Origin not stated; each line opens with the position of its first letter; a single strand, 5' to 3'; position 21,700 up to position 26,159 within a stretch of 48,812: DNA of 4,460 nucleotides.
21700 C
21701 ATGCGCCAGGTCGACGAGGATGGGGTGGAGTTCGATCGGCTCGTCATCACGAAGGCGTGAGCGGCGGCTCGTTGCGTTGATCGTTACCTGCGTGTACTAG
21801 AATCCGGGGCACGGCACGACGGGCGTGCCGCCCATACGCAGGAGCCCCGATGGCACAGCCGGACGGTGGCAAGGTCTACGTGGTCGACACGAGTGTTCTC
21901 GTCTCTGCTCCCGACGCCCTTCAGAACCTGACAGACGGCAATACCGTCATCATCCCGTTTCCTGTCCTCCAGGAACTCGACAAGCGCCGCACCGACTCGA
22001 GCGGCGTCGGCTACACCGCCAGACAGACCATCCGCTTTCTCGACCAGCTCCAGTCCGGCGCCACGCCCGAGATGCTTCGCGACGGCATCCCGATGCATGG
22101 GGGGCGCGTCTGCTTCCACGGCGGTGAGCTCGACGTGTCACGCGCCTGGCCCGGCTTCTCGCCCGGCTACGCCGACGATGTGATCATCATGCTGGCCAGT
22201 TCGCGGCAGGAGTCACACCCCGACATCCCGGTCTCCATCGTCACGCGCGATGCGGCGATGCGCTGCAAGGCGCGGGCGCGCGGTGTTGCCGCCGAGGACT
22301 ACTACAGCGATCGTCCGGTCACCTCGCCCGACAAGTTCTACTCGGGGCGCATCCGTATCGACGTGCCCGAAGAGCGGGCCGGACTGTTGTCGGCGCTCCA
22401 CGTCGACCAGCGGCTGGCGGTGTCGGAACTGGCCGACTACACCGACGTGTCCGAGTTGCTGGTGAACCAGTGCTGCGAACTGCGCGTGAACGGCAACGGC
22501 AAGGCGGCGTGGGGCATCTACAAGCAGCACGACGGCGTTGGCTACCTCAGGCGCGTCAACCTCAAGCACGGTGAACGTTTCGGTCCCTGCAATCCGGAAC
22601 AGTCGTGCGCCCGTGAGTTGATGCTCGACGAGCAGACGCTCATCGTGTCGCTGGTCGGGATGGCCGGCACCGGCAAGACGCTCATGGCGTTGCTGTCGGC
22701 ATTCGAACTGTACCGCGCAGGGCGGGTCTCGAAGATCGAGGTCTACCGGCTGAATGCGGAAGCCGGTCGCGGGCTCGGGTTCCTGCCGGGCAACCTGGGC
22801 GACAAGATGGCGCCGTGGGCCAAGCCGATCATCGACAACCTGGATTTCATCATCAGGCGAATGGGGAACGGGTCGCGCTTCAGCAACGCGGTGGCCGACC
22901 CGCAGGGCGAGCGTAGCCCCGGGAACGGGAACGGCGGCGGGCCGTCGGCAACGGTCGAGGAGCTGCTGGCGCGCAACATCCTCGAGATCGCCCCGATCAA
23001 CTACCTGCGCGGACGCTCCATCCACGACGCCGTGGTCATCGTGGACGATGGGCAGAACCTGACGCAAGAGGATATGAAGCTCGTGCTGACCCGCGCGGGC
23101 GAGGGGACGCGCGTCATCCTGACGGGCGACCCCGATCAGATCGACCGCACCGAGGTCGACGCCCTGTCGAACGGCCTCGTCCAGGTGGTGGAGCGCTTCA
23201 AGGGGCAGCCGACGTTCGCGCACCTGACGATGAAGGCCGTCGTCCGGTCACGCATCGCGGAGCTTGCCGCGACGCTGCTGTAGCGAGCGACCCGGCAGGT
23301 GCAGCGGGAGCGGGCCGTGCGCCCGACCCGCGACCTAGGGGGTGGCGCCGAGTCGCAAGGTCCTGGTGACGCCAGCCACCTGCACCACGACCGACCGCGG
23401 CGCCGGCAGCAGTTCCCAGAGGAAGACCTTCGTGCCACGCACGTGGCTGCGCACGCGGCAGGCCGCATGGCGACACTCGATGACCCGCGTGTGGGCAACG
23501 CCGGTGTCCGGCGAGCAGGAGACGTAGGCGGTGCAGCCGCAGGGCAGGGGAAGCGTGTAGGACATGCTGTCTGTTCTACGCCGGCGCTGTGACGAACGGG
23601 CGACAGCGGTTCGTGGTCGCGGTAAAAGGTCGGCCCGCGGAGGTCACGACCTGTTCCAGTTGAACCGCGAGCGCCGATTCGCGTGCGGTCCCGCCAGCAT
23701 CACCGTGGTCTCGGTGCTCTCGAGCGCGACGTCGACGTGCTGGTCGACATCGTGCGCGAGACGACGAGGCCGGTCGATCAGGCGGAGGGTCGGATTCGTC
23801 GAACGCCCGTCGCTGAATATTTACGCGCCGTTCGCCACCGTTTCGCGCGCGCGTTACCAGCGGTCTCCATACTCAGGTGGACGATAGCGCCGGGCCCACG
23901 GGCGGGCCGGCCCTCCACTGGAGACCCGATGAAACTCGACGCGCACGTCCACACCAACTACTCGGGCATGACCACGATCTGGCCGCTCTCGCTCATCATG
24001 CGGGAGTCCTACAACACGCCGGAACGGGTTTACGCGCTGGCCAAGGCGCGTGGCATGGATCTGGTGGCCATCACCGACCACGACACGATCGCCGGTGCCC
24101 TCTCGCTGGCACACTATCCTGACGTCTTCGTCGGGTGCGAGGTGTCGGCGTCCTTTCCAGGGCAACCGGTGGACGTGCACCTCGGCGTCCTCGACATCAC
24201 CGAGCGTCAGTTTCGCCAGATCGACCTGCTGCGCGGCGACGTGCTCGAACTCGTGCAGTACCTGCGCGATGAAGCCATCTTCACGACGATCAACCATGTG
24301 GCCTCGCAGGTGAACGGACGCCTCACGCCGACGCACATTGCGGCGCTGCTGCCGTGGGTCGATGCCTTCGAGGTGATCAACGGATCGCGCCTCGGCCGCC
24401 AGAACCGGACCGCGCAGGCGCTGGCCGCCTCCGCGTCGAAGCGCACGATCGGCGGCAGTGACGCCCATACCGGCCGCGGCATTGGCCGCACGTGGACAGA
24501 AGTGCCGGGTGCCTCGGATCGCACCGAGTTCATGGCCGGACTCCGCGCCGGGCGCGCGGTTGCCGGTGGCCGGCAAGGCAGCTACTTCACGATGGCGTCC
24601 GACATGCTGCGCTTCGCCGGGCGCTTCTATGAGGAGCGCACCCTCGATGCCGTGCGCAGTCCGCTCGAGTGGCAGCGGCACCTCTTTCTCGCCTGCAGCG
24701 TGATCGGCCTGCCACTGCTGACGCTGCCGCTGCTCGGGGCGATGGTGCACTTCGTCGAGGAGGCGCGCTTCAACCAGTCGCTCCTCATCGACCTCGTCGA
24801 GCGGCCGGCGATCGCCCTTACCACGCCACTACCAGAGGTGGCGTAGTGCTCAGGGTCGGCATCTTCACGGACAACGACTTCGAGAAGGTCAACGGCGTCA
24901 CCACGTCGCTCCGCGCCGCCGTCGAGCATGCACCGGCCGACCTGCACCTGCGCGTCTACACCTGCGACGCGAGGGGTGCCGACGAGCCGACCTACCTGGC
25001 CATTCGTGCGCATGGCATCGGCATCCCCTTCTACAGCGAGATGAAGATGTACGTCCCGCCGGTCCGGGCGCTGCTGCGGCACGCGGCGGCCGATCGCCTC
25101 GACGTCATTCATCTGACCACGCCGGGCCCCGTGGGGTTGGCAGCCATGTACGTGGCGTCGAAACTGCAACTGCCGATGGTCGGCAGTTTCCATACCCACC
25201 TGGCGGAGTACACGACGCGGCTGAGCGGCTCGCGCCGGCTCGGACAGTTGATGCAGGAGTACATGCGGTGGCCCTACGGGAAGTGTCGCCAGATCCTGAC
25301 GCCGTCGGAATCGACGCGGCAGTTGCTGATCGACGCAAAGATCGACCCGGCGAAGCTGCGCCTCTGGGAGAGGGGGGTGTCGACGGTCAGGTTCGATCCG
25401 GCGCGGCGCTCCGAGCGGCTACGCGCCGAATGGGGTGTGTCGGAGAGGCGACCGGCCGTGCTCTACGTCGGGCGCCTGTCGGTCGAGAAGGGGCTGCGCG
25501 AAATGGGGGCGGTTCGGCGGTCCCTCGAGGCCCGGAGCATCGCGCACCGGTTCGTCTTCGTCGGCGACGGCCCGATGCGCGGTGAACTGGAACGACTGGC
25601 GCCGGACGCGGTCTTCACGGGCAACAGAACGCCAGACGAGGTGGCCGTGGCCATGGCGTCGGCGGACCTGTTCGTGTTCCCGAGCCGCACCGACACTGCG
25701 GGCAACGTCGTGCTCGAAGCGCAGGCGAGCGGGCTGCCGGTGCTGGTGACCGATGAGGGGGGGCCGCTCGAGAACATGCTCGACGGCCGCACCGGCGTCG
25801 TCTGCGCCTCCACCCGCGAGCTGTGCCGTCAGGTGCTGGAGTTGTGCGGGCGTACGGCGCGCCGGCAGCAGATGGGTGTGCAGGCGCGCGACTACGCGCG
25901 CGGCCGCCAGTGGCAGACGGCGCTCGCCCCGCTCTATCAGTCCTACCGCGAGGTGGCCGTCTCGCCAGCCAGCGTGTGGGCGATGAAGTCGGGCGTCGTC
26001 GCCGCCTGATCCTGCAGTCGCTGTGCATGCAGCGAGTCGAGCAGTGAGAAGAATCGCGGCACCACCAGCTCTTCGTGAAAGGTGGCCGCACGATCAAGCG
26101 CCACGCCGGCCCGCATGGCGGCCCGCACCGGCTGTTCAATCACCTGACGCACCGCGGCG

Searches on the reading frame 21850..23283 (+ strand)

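Call 34: search_protein_families(library=pfam, proteins=[window:21850-23283:+], max_evalue=0.0001)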
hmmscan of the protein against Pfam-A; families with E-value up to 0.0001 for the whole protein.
window:21850-23283:+ (477 aa): 4 families
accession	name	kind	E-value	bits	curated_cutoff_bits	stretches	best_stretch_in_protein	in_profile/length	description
PF02562.22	PhoH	-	7.4e-48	163.2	27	1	248-472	6-199/205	PhoH-like protein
PF13638.12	PIN_4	-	2.9e-23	83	21.9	1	10-151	1-131/132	PIN domain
PF13604.12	AAA_30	-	2.5e-10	40.9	27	0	363-434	67-131/191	AAA domain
PF13245.12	AAA_19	-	7.4e-05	23.4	25.1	0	366-431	65-129/134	AAA domain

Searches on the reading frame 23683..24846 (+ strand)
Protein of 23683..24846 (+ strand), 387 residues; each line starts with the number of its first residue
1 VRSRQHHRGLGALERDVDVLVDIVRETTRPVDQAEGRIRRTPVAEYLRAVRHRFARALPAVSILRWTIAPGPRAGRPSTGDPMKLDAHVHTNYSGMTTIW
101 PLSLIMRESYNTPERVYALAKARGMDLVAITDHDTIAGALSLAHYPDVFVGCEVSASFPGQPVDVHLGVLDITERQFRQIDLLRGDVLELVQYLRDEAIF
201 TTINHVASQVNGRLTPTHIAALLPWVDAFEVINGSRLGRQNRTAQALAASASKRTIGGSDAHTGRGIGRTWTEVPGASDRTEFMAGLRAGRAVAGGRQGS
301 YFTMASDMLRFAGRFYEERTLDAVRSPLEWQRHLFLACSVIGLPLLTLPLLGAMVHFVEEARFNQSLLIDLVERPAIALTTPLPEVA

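Call 34: search_protein_families(library=pfam, proteins=[window:23683-24846:+], max_evalue=0.0001)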
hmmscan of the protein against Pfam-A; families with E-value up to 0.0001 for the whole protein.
window:23683-24846:+ (387 aa): 1 family
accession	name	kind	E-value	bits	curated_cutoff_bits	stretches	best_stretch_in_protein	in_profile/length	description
PF13263.12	PHP_C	-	1.5e-11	44.1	21.3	1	238-291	1-55/56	PHP-associated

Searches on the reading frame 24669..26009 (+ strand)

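Call 34: search_protein_families(library=pfam, proteins=[window:24669-26009:+], max_evalue=0.0001)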
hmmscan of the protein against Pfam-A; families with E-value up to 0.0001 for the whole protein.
window:24669-26009:+ (446 aa): 5 families
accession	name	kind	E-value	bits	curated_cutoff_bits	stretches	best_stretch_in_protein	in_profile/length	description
PF13692.12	Glyco_trans_1_4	-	4.7e-25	88.9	27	1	262-393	2-140/142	Glycosyl transferases group 1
PF13439.12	Glyco_transf_4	-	2.5e-23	83.4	28.5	1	74-239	1-168/170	Glycosyltransferase Family 4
PF00534.26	Glycos_transf_1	-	5.3e-22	78.6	26.4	1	249-407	3-170/172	Glycosyl transferases group 1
PF13579.12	Glyco_trans_4_4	-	4.3e-12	47.1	29.7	1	76-232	2-154/158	Glycosyl transferase 4-like domain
PF20706.3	GT4-conflict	-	8e-07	28.8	26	1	320-374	270-323/385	Family 4 Glycosyltransferase in conflict systems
